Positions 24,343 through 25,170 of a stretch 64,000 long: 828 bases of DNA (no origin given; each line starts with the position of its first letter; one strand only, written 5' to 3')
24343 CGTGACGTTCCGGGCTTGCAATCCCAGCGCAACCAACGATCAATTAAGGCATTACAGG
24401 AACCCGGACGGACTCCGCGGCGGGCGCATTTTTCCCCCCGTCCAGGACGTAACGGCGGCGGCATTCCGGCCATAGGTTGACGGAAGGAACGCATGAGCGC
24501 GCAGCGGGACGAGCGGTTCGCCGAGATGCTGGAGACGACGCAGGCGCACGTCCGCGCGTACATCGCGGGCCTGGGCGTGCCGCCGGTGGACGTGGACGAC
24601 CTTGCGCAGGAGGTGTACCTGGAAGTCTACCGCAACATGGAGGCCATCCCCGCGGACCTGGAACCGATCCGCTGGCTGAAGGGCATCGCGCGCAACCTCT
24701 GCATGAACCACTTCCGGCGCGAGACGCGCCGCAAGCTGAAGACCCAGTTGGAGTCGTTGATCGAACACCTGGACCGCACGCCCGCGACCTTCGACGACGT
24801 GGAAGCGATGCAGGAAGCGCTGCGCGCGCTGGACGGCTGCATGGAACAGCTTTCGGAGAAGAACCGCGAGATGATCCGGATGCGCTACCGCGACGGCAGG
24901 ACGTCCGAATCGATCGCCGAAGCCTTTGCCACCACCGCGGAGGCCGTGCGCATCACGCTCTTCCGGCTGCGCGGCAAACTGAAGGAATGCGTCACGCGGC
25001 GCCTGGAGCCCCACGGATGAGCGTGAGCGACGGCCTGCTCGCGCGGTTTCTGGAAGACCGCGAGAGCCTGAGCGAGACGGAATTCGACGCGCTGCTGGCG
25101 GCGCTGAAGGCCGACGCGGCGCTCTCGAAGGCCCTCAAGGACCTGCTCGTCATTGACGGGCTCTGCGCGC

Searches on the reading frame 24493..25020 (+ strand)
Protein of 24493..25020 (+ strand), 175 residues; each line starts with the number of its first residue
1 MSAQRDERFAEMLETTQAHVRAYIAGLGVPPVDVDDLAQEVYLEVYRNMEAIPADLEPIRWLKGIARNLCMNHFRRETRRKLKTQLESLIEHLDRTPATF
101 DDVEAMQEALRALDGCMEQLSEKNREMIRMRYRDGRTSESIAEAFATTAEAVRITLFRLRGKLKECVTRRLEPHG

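Call 24: search_protein_families(library=pfam, proteins=[window:24493-25020:+], max_evalue=0.001)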
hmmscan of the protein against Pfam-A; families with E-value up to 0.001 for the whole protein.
window:24493-25020:+ (175 aa): 3 families
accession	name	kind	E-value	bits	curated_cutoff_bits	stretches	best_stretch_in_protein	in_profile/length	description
PF04542.20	Sigma70_r2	-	7.9e-10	38.8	24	1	14-80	3-71/71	Sigma-70 region 2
PF08281.18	Sigma70_r4_2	-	4.3e-09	36.3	25.7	1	111-163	2-54/54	Sigma-70, region 4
PF04545.22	Sigma70_r4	-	2e-07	30.9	24.1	1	116-165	1-50/50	Sigma-70, region 4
